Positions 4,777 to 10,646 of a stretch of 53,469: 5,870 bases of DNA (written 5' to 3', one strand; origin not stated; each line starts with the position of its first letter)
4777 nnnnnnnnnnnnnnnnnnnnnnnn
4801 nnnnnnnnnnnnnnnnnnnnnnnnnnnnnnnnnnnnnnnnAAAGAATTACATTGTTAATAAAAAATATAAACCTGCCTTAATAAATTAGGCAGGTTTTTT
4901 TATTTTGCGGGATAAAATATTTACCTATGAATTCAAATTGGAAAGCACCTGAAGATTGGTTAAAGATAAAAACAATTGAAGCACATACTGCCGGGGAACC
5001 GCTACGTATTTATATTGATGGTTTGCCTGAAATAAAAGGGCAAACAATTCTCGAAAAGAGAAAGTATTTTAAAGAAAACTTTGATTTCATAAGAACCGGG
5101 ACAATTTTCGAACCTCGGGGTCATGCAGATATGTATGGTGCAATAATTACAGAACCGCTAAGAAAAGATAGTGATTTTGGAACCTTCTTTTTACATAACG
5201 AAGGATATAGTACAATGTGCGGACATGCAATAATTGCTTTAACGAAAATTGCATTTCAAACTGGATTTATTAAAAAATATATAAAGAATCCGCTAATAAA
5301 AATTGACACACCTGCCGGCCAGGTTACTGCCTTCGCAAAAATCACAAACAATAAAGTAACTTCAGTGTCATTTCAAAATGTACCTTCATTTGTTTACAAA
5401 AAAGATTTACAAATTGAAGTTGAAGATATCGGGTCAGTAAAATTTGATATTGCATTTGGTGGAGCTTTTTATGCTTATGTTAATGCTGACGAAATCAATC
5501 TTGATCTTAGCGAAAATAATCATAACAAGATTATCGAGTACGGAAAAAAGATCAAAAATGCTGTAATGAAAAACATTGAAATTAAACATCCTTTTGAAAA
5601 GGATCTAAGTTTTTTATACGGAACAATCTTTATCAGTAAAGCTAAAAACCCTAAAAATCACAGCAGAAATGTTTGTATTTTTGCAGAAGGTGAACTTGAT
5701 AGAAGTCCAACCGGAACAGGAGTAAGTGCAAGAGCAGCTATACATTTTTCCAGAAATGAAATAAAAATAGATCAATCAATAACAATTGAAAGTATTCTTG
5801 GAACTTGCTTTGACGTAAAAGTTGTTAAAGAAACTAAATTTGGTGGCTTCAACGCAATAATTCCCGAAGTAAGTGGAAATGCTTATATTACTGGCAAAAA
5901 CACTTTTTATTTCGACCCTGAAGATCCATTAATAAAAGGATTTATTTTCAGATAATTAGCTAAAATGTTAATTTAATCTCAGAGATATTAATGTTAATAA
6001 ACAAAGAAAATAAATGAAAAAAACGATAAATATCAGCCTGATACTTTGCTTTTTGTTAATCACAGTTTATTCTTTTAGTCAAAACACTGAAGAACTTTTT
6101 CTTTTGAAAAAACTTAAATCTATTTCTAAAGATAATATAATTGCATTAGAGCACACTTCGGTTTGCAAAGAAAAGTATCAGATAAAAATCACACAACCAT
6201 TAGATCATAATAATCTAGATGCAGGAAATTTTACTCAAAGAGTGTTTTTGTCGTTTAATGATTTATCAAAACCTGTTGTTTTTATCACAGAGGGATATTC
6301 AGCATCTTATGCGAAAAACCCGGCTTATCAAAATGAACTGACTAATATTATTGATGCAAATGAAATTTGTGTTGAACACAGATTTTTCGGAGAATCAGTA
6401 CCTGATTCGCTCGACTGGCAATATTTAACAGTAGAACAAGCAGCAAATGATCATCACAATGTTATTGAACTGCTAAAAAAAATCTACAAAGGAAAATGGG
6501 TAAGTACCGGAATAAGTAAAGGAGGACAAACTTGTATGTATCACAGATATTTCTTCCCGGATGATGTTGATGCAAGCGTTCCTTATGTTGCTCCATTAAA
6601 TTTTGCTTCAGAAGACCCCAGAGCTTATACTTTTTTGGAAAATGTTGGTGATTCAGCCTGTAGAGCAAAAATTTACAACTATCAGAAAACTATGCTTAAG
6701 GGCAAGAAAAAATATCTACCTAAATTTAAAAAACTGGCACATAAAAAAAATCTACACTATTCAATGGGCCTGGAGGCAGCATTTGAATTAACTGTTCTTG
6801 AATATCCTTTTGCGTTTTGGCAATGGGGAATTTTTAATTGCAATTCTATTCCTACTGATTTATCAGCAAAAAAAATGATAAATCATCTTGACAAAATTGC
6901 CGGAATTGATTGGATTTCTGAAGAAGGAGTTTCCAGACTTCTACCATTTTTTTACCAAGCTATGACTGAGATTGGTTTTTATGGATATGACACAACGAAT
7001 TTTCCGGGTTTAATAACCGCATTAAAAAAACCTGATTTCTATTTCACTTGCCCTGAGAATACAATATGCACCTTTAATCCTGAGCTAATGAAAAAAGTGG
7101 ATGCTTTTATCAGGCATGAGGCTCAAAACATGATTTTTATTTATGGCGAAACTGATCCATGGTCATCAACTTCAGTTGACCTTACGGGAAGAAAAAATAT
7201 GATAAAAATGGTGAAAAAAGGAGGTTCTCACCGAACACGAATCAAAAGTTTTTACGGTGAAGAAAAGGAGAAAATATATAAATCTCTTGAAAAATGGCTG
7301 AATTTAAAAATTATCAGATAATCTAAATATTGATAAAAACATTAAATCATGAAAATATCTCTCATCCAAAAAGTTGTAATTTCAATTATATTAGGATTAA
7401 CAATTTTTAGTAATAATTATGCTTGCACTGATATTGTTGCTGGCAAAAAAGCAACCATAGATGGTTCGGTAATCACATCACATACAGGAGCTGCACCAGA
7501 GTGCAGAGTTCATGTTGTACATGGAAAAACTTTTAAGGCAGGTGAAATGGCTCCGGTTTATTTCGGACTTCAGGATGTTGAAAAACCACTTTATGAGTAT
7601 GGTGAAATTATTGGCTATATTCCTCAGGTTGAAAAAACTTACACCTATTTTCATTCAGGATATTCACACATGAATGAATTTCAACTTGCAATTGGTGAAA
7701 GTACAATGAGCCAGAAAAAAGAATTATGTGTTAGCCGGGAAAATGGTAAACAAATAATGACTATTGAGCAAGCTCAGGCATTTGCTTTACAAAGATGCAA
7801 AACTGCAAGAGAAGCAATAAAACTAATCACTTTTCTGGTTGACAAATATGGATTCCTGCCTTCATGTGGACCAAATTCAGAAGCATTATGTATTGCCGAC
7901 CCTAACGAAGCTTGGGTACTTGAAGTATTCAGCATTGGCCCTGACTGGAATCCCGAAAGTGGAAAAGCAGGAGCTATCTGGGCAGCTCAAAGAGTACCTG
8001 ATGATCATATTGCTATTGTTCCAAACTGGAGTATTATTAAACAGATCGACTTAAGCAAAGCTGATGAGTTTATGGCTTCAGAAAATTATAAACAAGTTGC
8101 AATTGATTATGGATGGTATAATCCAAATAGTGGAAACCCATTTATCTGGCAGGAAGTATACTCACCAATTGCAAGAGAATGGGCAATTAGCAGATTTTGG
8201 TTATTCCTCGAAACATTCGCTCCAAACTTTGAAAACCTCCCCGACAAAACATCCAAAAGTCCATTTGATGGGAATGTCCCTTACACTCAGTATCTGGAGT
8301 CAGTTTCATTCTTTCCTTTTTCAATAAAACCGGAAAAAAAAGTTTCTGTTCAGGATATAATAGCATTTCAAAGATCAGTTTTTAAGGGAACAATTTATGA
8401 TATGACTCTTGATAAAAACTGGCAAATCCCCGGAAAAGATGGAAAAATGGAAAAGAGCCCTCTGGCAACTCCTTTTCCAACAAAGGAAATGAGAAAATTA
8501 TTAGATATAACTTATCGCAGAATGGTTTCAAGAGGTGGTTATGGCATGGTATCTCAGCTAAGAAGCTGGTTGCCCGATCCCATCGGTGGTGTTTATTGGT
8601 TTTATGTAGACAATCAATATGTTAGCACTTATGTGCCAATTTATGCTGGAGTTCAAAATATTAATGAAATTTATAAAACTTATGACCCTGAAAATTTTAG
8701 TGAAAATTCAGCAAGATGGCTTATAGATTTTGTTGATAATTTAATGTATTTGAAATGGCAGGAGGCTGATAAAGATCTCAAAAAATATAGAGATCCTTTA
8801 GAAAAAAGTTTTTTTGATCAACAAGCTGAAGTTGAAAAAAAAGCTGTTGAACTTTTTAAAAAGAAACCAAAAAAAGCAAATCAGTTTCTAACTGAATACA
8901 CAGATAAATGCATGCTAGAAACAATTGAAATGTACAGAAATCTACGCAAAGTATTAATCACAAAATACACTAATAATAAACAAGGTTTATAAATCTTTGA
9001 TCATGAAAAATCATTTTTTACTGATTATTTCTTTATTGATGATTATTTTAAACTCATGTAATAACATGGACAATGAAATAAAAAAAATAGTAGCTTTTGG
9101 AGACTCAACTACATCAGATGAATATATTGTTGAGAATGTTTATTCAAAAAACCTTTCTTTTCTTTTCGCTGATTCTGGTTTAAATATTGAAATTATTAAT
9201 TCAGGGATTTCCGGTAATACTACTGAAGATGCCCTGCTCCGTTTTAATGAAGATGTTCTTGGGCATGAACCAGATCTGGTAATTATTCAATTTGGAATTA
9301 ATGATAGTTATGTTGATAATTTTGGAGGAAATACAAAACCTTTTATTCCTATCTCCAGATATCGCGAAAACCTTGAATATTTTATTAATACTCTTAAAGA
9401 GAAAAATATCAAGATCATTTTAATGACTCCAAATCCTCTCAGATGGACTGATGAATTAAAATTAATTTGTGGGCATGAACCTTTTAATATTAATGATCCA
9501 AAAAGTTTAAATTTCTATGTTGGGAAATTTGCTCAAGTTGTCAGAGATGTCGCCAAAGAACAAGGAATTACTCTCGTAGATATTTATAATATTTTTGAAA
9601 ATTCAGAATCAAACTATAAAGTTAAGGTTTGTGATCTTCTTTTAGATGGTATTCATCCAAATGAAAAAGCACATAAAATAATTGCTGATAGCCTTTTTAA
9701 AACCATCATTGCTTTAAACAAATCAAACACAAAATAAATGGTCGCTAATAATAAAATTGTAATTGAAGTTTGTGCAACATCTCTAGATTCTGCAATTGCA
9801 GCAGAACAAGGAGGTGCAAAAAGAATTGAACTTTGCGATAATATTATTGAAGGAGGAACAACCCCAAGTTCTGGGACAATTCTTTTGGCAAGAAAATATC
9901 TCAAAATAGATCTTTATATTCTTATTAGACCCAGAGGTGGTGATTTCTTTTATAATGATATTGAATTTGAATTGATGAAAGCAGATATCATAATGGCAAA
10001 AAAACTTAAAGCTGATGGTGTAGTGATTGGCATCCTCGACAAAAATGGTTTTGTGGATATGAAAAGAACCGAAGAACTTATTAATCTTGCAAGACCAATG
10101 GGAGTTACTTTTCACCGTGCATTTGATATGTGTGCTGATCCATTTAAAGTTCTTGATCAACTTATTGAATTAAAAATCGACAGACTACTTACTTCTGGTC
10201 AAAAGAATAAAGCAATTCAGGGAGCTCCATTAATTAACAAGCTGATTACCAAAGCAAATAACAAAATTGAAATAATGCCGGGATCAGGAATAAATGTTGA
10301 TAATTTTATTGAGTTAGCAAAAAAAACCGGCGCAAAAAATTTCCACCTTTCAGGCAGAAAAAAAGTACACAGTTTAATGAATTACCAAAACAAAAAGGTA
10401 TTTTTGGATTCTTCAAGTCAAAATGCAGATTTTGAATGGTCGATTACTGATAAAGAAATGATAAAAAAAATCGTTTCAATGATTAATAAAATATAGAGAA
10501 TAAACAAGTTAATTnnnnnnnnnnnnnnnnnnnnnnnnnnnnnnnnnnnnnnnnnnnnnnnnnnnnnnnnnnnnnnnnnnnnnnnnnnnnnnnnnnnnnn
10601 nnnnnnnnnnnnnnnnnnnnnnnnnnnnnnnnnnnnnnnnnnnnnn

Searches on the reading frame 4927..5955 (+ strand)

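Call 62: search_protein_families(library=pfam, proteins=[window:4927-5955:+], max_evalue=0.00001)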
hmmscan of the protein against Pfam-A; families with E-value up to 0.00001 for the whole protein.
window:4927-5955:+ (342 aa): 1 family
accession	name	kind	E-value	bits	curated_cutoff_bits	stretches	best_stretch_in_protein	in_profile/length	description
PF05544.16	Pro_racemase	-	1.9e-106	356.3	27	1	17-339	2-324/325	Proline racemase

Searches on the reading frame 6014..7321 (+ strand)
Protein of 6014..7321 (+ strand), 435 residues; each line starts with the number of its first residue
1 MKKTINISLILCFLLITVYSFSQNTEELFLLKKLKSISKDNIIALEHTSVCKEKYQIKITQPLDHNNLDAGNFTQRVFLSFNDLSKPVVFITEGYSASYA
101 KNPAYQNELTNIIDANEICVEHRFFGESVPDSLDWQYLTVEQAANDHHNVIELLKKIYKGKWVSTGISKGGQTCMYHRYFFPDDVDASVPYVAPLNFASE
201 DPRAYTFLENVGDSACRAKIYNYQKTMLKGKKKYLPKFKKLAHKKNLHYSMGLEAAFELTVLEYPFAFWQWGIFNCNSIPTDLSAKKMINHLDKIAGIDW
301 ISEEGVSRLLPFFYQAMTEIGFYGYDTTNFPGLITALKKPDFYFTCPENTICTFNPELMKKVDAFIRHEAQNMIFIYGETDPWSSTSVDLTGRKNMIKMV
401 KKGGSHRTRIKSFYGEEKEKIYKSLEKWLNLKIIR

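Call 62: search_protein_families(library=pfam, proteins=[window:6014-7321:+], max_evalue=0.00001)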
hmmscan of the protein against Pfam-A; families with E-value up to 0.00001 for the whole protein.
window:6014-7321:+ (435 aa): 2 families
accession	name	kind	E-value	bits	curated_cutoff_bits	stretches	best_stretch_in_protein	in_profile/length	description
PF05576.17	Peptidase_S37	-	6.9e-61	206.7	27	1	52-418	29-400/448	PS-10 peptidase S37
PF05577.18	Peptidase_S28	-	7.6e-19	68.3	25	1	61-254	1-203/434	Serine carboxypeptidase S28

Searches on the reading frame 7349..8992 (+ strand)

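Call 62: search_protein_families(library=pfam, proteins=[window:7349-8992:+], max_evalue=0.00001)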
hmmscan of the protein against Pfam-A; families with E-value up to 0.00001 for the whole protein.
window:7349-8992:+ (547 aa): 1 family
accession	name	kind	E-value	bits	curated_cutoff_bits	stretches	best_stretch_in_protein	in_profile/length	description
PF03577.20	Peptidase_C69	-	4.2e-48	164.8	23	1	25-481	1-400/402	Peptidase family C69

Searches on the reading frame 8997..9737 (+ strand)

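Call 62: search_protein_families(library=pfam, proteins=[window:8997-9737:+], max_evalue=0.00001)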
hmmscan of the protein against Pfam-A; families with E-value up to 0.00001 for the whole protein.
window:8997-9737:+ (246 aa): 3 families
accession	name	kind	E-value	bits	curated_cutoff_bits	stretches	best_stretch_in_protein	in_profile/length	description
PF13472.12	Lipase_GDSL_2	-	1e-25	91.7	32.9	1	33-228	1-178/178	GDSL-like Lipase/Acylhydrolase family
PF00657.28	Lipase_GDSL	-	3.9e-23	83.1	23.6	1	31-232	1-207/208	GDSL-like Lipase/Acylhydrolase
PF25182.1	NonGDSL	-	4.6e-06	26.5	80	0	49-145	50-139/220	Non-GDSL lipase-like family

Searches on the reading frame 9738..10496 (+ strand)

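Call 62: search_protein_families(library=pfam, proteins=[window:9738-10496:+], max_evalue=0.00001)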
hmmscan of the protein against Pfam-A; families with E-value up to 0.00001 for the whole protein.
window:9738-10496:+ (252 aa): 1 family
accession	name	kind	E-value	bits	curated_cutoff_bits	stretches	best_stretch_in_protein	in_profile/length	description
PF03932.20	CutC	-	1.6e-72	243.6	23.3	1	8-206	2-200/202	CutC family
